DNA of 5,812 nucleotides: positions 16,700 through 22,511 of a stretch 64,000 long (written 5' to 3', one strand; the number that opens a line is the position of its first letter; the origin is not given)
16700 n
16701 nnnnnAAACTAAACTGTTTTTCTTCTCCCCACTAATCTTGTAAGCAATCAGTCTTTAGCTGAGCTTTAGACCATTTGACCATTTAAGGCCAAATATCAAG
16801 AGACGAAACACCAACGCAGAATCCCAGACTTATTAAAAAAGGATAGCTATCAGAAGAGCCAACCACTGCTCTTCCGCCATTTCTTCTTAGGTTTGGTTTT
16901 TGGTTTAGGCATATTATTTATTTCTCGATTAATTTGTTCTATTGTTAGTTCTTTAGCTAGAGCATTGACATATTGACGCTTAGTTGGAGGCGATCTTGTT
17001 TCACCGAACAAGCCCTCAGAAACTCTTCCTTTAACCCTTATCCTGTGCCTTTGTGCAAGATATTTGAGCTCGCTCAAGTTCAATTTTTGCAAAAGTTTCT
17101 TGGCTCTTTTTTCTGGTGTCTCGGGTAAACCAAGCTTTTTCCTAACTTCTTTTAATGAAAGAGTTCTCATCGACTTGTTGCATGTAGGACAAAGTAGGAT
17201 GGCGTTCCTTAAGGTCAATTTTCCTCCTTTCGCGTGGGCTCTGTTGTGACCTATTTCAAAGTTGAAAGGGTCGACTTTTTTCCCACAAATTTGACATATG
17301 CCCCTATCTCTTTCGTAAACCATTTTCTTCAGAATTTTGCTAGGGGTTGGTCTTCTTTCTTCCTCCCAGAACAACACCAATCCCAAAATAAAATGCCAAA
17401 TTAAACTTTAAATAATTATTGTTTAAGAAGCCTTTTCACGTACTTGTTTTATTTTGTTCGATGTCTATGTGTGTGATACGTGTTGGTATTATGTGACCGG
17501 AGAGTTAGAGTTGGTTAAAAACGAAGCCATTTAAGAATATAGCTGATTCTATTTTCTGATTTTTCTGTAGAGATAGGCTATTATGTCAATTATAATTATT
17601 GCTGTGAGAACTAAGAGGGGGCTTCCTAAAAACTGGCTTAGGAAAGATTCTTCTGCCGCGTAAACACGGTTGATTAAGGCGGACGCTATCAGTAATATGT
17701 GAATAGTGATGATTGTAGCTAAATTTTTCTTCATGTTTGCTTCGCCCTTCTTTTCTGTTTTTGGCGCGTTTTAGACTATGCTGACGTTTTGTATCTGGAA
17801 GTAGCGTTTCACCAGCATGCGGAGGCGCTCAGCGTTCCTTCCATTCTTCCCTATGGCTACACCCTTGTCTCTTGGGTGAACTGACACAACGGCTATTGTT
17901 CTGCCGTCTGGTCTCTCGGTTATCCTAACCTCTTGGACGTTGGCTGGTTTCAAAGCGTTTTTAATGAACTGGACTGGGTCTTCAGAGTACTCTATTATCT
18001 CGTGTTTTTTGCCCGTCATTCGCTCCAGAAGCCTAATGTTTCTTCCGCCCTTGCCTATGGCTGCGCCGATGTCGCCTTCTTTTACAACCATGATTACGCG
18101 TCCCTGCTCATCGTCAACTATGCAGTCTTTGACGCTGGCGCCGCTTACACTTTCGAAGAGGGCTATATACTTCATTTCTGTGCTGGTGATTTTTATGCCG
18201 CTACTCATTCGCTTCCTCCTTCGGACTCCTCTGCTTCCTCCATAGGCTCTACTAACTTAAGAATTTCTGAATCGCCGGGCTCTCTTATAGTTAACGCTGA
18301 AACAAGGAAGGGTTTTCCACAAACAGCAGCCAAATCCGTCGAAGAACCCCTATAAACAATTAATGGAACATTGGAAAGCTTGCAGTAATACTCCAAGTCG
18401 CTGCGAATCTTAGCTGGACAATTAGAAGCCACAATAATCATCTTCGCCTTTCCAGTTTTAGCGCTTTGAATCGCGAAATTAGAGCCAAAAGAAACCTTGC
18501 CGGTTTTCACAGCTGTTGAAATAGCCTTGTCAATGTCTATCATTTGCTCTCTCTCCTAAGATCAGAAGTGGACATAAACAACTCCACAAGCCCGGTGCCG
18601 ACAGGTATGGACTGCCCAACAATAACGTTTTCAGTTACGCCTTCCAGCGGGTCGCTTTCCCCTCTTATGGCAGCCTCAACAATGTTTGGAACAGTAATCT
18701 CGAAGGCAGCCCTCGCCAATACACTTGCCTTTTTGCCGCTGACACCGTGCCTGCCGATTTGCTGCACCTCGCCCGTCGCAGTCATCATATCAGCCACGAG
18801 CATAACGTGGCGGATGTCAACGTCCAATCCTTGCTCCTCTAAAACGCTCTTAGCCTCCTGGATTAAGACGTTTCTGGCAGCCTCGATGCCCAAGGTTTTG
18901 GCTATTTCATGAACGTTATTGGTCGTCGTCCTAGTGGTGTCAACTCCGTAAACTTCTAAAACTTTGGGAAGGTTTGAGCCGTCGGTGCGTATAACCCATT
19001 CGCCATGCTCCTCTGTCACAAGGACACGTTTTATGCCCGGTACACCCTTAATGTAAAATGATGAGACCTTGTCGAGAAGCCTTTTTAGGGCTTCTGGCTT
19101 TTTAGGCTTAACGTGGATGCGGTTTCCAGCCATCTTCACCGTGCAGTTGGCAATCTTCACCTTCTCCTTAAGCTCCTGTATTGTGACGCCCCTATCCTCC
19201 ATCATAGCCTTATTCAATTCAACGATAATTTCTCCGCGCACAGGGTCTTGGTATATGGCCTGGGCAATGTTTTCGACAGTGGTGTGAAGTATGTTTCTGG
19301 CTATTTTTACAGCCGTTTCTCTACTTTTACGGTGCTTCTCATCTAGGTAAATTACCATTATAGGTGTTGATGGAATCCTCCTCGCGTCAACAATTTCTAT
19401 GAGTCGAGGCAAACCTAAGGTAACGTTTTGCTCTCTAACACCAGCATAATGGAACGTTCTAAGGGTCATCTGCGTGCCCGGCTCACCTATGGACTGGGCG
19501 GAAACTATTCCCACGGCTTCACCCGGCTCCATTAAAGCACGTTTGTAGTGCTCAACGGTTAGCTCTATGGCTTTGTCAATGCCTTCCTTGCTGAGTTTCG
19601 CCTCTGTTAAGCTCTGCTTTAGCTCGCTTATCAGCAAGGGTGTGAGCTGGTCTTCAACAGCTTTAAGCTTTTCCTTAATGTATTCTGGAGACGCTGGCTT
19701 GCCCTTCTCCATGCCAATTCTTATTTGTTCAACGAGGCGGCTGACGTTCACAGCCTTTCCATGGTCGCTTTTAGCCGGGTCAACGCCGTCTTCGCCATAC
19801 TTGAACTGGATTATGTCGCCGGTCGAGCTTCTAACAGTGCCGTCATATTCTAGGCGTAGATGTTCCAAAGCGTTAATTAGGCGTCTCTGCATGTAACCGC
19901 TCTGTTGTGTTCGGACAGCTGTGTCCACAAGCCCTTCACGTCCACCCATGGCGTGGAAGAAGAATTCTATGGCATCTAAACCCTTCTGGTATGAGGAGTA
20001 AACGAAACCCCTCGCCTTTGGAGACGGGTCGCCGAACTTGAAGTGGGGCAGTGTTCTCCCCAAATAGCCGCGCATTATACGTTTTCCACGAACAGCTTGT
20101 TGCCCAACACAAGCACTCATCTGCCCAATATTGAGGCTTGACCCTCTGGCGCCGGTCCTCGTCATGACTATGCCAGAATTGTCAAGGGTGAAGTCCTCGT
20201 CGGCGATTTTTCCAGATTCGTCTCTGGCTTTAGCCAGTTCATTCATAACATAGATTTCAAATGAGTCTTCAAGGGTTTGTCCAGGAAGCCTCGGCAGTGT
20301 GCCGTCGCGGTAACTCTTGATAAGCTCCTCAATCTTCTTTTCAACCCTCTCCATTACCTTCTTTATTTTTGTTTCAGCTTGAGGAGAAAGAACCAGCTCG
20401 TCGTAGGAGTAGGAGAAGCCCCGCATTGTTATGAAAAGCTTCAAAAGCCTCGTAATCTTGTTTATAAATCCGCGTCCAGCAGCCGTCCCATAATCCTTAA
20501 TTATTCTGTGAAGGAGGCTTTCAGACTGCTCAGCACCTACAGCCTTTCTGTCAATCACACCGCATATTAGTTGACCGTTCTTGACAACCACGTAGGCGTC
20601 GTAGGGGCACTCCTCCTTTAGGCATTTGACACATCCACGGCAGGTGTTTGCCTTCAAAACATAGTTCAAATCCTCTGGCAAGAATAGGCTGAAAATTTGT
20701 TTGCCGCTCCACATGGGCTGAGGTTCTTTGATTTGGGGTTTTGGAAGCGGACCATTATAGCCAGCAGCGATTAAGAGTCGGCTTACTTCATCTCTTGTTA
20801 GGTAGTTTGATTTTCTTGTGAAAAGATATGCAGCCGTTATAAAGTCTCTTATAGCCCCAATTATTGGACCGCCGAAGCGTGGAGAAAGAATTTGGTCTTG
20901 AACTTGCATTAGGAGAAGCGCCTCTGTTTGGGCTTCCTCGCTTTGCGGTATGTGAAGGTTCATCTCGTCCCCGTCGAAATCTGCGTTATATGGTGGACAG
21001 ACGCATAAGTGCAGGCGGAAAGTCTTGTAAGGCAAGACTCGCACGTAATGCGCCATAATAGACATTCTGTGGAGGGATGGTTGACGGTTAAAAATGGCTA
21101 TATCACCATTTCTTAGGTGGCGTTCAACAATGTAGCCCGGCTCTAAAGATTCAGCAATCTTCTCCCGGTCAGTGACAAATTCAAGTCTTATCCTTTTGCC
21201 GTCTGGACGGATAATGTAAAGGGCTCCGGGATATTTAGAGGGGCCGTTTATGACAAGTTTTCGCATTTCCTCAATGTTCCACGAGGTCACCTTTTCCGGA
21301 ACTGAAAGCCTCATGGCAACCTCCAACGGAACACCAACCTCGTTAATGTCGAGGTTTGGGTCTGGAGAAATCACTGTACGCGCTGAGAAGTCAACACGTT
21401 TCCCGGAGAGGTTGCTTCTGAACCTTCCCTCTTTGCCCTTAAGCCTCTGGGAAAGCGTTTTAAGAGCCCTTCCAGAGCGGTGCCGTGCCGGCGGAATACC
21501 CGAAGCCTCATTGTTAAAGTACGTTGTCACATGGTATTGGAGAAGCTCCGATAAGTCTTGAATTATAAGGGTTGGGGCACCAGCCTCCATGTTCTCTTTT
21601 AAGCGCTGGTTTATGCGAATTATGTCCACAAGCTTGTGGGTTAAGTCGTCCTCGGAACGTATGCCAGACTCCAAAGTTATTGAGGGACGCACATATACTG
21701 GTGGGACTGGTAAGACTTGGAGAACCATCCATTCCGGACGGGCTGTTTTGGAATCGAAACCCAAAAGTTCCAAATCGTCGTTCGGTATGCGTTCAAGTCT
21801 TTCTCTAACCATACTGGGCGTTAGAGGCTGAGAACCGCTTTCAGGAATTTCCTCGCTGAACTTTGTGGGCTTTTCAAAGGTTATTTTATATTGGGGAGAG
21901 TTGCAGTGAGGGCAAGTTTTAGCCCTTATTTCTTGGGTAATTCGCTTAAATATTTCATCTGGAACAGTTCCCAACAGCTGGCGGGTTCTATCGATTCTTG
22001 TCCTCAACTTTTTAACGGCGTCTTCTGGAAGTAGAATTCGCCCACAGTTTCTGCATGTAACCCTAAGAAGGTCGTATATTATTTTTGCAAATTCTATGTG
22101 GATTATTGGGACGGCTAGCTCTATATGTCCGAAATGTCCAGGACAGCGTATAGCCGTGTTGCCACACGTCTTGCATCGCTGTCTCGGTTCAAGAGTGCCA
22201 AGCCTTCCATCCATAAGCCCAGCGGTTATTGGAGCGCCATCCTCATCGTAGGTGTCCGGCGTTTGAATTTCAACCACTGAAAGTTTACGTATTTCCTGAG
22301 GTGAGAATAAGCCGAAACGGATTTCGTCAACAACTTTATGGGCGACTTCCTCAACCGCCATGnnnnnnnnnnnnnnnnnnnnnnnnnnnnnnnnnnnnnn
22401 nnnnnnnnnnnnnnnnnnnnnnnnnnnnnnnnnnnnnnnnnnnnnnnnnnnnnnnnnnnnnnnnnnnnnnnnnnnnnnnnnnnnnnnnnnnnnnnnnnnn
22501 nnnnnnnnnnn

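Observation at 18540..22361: RpoA encoded as a single fused A'+A'' polypeptide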

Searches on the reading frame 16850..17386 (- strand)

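Call 27: search_protein_families(library=pfam, proteins=[window:16850-17386:-])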
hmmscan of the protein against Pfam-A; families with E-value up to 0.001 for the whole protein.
window:16850-17386:- (178 aa): 3 families
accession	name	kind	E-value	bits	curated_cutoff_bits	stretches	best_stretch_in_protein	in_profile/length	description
PF01844.29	HNH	-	1.3e-08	35.2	21.4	1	31-71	1-42/47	HNH endonuclease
PF14279.12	HNH_5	-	2.9e-07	30.8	27.5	1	31-76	1-46/56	HNH endonuclease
PF02945.21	Endonuclease_7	-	0.00092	19.5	23.6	0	19-73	14-63/82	Recombination endonuclease VII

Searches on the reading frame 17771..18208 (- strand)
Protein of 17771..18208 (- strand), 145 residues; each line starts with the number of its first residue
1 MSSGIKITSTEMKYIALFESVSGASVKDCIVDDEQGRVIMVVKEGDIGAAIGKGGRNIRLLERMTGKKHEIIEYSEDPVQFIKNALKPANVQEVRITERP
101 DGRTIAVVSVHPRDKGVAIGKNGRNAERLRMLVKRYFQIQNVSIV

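Call 7: search_protein_families(library=pfam, proteins=[window:17771-18208:-])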
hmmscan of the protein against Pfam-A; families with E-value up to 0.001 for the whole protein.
window:17771-18208:- (145 aa): 5 families
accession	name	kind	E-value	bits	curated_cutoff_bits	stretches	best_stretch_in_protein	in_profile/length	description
PF07650.23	KH_2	-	5.6e-19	68.2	22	2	15-75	4-64/78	KH domain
PF13184.12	KH_5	-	6.9e-17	61.8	27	1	37-96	4-69/69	NusA-like KH domain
PF13083.13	KH_KhpA-B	-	5.8e-11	42.6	32.1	1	80-137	2-62/73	KhpA/KhpB, KH domain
PF00013.35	KH_1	-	4.4e-06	26.8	21.5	1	39-79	3-42/66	KH domain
PF23095.1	KH_NusA_C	-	6.1e-06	26.6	34.2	0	49-76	12-39/59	Transcription termination/antitermination protein NusA, KH domain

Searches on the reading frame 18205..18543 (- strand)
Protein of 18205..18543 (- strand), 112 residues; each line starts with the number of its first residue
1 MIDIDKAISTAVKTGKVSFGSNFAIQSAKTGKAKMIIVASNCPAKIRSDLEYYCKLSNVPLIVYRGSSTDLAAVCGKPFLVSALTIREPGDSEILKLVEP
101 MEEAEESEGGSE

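Call 7: search_protein_families(library=pfam, proteins=[window:18205-18543:-])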
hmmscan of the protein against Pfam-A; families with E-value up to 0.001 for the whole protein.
window:18205-18543:- (112 aa): 1 family
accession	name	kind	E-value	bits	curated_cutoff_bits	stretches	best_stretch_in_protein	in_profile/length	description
PF01248.31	Ribosomal_L7Ae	-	7.3e-21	74.1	22.1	1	4-95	3-94/95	Ribosomal protein L7Ae/L30e/S12e/Gadd45 family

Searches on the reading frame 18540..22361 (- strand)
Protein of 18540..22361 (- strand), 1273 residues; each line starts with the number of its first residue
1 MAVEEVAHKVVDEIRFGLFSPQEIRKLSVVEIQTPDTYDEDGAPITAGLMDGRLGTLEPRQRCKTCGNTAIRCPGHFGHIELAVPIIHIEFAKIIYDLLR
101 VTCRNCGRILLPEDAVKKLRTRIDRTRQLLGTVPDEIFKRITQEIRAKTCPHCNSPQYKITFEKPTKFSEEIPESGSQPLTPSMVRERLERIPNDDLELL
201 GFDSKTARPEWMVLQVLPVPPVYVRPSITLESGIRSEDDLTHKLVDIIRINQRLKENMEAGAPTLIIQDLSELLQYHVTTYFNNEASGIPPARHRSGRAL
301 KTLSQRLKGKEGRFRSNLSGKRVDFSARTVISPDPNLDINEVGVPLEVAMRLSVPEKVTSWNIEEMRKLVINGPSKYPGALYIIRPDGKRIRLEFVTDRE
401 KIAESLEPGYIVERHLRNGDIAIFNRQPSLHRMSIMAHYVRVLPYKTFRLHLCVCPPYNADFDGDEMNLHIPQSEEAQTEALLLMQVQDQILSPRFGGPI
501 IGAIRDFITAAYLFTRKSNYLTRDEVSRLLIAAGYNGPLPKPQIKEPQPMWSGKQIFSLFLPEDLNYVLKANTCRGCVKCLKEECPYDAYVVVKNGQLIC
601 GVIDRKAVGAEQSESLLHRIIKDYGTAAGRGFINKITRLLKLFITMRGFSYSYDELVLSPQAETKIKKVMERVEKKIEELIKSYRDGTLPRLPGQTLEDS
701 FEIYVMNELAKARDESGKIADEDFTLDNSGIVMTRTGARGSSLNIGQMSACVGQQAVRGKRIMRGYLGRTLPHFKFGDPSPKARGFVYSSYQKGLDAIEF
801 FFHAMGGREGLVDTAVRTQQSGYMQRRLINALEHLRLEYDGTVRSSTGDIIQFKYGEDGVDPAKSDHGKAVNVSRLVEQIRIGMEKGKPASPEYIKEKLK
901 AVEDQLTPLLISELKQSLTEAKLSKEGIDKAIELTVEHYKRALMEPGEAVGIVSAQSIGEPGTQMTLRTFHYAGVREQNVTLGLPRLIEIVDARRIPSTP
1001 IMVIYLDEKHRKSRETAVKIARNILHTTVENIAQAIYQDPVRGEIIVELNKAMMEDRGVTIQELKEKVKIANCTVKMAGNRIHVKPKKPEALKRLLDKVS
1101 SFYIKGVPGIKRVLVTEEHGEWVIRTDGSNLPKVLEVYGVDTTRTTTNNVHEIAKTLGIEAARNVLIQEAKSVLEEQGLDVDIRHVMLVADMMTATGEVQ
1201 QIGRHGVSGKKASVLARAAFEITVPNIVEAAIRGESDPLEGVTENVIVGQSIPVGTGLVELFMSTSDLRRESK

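Call 7: search_protein_families(library=pfam, proteins=[window:18540-22361:-])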
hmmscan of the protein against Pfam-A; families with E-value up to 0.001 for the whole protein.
window:18540-22361:- (1273 aa): 5 families
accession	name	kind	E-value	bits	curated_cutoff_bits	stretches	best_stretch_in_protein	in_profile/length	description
PF04997.17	RNA_pol_Rpb1_1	-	6.1e-97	325.2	39.7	1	9-318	2-312/312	RNA polymerase Rpb1, domain 1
PF04998.22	RNA_pol_Rpb1_5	-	2.7e-86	289.8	28.5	1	794-1213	1-265/267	RNA polymerase Rpb1, domain 5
PF00623.25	RNA_pol_Rpb1_2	-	3.6e-73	245.7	25.3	1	320-487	1-166/166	RNA polymerase Rpb1, domain 2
PF04983.23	RNA_pol_Rpb1_3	-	2.5e-44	151.5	28.9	1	490-655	1-161/162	RNA polymerase Rpb1, domain 3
PF05000.22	RNA_pol_Rpb1_4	-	1.9e-30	105.4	24.8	1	682-787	2-107/107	RNA polymerase Rpb1, domain 4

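Call 9: search_solved_structures(query=window:18540-22361:-, max_evalue=1e-20)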
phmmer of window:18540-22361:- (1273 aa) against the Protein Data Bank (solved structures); distinct sequences matched with E-value up to 1e-20: 132 (the best 60 are shown).
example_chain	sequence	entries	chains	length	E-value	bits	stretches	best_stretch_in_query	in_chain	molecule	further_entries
2pmz_A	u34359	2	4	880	0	1130.8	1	8-880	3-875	DNA-directed RNA polymerase subunit A | DNA-directed RNA polymerase subunit A'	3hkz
2waq_A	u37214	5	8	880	0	1128.1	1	8-880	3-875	DNA-DIRECTED RNA POLYMERASE RPO1N SUBUNIT | DNA-DIRECTED RNA POLYMERASE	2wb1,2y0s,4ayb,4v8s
8cro_A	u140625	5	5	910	0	1123.1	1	8-884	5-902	DNA-directed RNA polymerase subunit Rpo1N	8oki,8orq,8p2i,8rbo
36ro_A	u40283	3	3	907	0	1122.6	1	9-884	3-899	DNA-directed RNA polymerase subunit Rpo1N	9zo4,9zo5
4qiw_A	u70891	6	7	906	0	1113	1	8-885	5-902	DNA-directed RNA polymerase | DNA-directed RNA polymerase subunit | DNA-directed RNA polymerase subunit A'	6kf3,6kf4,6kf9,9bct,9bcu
36rp_A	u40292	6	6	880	0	1102.6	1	7-880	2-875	DNA-directed RNA polymerase subunit Rpo1N | DNA-directed RNA polymerase subunit A'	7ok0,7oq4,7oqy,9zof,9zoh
3h0g_A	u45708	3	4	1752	9.6e-294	980.6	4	170-864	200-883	DNA-directed RNA polymerase II subunit rpb1 | RNA polymerase II subunit Rpb1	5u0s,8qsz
7ega_o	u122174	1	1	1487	5.8e-275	918.4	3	179-861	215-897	DNA-directed RNA polymerase subunit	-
9eh1_A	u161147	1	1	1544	8.8e-275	917.8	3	179-861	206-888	DNA-directed RNA polymerase subunit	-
9fyx_A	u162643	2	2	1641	1.2e-274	917.4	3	179-861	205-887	DNA-directed RNA polymerase subunit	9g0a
29tk_A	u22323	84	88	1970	3.2e-274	916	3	179-861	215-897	DNA-directed RNA polymerase subunit | DNA-directed RNA polymerase II subunit RPB1 | RPB1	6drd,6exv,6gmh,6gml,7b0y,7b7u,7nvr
5flm_A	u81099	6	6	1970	3.2e-274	916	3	179-861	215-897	DNA-DIRECTED RNA POLYMERASE | DNA-directed RNA polymerase II subunit RPB1 | DNA-directed RNA polymerase subunit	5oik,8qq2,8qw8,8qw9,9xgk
7ena_PA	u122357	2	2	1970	3.2e-274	916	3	179-861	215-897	RPB1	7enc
28jc_A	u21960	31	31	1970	3.2e-274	916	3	179-861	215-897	DNA-directed RNA polymerase II subunit RPB1 | RPB1 | DNA-directed RNA polymerase subunit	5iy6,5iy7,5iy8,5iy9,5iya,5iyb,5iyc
7ycx_1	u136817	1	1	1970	3.2e-274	916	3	179-861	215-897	DNA-directed RNA polymerase II subunit RPB1,DNA-directed RNA polymerase II subunit RPB1, C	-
2y0s_C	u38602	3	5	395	1e-109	371.1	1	892-1263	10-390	DNA-DIRECTED RNA POLYMERASE SUBUNIT A'' | DNA-DIRECTED RNA POLYMERASE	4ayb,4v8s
3hkz_C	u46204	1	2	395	3.5e-109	369.3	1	893-1263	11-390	DNA-directed RNA polymerase subunit A''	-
2pmz_C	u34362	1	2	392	3.9e-109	369.2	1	893-1263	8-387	DNA-directed RNA polymerase subunit A""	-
2waq_C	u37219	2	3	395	6.9e-109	368.3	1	892-1263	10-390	DNA-DIRECTED RNA POLYMERASE RPO1C SUBUNIT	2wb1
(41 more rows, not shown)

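Call 11: find_related_loci(query=window:18540-22361:-, collection=genome_contigs, flank=6000)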
Query window:18540-22361:- (1273 aa) in genome_contigs; peptide patterns used: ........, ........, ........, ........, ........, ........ (x = any residue, [..] = any of these).
600 stretches matched a pattern (row limit reached: there are more); 598 encode a relative of the query (tblastn E <= 1e-3); the best 80 are kept; 80 distinct loci.
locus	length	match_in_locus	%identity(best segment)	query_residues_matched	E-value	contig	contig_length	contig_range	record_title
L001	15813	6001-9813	84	1-1271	0e+0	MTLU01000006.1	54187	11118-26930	MAG: Candidatus Bathyarchaeota archaeon JdFR-07 JGI24019J35510_1000167, whole genome shotgun sequence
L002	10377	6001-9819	83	1-1273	0e+0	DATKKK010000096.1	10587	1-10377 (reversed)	MAG TPA_asm: Candidatus Bathyarchaeia archaeon isolate SMAG_U14655 k141_3712864, whole genome shotgun sequence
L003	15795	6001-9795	83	1-1265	0e+0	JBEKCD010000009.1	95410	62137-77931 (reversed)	MAG: Candidatus Bathyarchaeia archaeon isolate SPRUCE 151 SPRUCE_151_9, whole genome shotgun sequence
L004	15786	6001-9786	83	4-1265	0e+0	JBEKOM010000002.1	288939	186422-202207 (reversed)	MAG: Candidatus Bathyarchaeia archaeon isolate SPRUCE 440 SPRUCE_440_2, whole genome shotgun sequence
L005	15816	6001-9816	83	1-1273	0e+0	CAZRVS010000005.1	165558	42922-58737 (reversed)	MAG TPA_asm: uncultured Candidatus Bathyarchaeia archaeon isolate SRP323688_co1_270 genome assembly, contig: NODE_175_le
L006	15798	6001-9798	80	1-1267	0e+0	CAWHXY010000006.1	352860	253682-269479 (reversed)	MAG: Candidatus Bathyarchaeota archaeon isolate MFD01476.bin.1.217 genome assembly, contig: contig_22335, whole genome s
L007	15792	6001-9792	80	1-1265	0e+0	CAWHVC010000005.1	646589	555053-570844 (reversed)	MAG: Candidatus Bathyarchaeota archaeon isolate MFD02416.bin.1.252 genome assembly, contig: contig_75483, whole genome s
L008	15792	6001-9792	80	1-1265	0e+0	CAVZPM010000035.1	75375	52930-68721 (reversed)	MAG: Candidatus Bathyarchaeota archaeon isolate MFD02809.bin.2.176 genome assembly, contig: contig_79217, whole genome s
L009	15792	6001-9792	79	1-1265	0e+0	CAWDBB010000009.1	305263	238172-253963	MAG: Candidatus Bathyarchaeota archaeon isolate MFD01872.bin.2.149 genome assembly, contig: contig_70052, whole genome s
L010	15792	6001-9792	79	1-1265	0e+0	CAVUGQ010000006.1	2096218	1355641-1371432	MAG: Candidatus Bathyarchaeota archaeon isolate MFD02416.bin.1.348 genome assembly, contig: contig_3136, whole genome sh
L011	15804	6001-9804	79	1-1269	0e+0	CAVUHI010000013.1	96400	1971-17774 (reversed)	MAG: Candidatus Bathyarchaeota archaeon isolate MFD01872.bin.2.69 genome assembly, contig: contig_187477, whole genome s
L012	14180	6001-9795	83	1-1265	0e+0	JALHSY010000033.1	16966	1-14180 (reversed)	MAG: Candidatus Bathyarchaeota archaeon isolate PFL10 seq_280087, whole genome shotgun sequence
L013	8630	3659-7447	79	1-1264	0e+0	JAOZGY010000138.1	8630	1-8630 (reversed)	MAG: Candidatus Bathyarchaeota archaeon isolate DVMM_5 S190cm_k147_6665893, whole genome shotgun sequence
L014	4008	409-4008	80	1-1201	0e+0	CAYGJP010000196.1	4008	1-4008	MAG TPA_asm: uncultured Candidatus Bathyarchaeia archaeon isolate ERP113451_co4_297 genome assembly, contig: NODE_19709_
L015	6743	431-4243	76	1-1273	0e+0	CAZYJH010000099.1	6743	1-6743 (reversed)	MAG TPA_asm: uncultured Candidatus Bathyarchaeia archaeon isolate binchicken_co81_63 genome assembly, contig: NODE_20495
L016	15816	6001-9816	75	1-1273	0e+0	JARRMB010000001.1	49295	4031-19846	MAG: Candidatus Bathyarchaeota archaeon isolate Spart_087_MAG scaffold_124, whole genome shotgun sequence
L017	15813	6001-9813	75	1-1273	0e+0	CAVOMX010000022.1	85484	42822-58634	MAG: Candidatus Bathyarchaeota archaeon isolate MFD09779.bin.2.126 genome assembly, contig: contig_90281, whole genome s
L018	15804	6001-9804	75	4-1273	0e+0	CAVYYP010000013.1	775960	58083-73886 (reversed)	MAG: Candidatus Bathyarchaeota archaeon isolate MFD02923.bin.1.72 genome assembly, contig: contig_5942, whole genome sho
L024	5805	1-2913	84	303-1273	0e+0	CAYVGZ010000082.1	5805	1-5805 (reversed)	MAG TPA_asm: uncultured Candidatus Bathyarchaeia archaeon isolate binchicken_co274_389 genome assembly, contig: NODE_324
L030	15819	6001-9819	90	1-1273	0e+0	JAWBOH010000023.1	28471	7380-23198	MAG: Candidatus Bathyarchaeia archaeon isolate HHBFW-2_201803_bins_195 HHBFW-2_201803_bins_195_scaffold_23, whole genome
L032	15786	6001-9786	68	3-1263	0e+0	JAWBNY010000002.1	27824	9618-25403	MAG: Candidatus Bathyarchaeia archaeon isolate HHBFW-2_201803_bins_133 HHBFW-2_201803_bins_133_scaffold_2, whole genome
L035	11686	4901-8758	57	1-1263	0e+0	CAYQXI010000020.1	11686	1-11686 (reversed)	MAG TPA_asm: uncultured Nitrosopumilales archaeon isolate binchicken_co25_132 genome assembly, contig: k141_3409, whole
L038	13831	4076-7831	58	9-1263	0e+0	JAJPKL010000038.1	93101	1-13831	MAG: Thaumarchaeota archaeon isolate Centralia_MAG_78 k107_28696169, whole genome shotgun sequence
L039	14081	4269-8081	57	1-1273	0e+0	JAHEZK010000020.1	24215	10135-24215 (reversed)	MAG: Nitrososphaeraceae archaeon isolate nzgw15 NODE_745_length_24216_cov_5.571861, whole genome shotgun sequence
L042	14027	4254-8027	58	1-1263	0e+0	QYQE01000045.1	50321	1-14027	MAG: Nitrosopumilales archaeon isolate PowLak16_MAG10 c_000000018004, whole genome shotgun sequence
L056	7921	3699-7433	55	4-1263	0e+0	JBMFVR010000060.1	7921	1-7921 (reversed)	MAG: Nitrososphaeria archaeon isolate KM4348-34 NODE_60_length_7921_cov_3.606833, whole genome shotgun sequence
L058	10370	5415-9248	75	1-1273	0e+0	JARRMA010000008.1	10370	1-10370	MAG: Candidatus Bathyarchaeota archaeon isolate Spart_086_MAG scaffold_3284, whole genome shotgun sequence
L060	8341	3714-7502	56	9-1273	0e+0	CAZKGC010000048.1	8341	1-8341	MAG TPA_asm: Candidatus Hadarchaeota archaeon isolate binchicken_co395_48 genome assembly, contig: NODE_3424_length_8341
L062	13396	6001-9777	56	9-1263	0e+0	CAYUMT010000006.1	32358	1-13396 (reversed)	MAG TPA_asm: Candidatus Hadarchaeota archaeon isolate SRP323688_co1_140 genome assembly, contig: NODE_2447_length_32358_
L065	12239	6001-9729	55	11-1263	0e+0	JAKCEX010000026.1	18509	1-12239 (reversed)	MAG: Candidatus Geocrenenecus arthurdayi isolate LGB-05.bin.6 NODE_1011_length_18509_cov_95.744283, whole genome shotgun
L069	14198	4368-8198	55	9-1263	0e+0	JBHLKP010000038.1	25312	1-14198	MAG: Candidatus Hodarchaeota archaeon isolate DZ1M.117 DZ1M.117@6504, whole genome shotgun sequence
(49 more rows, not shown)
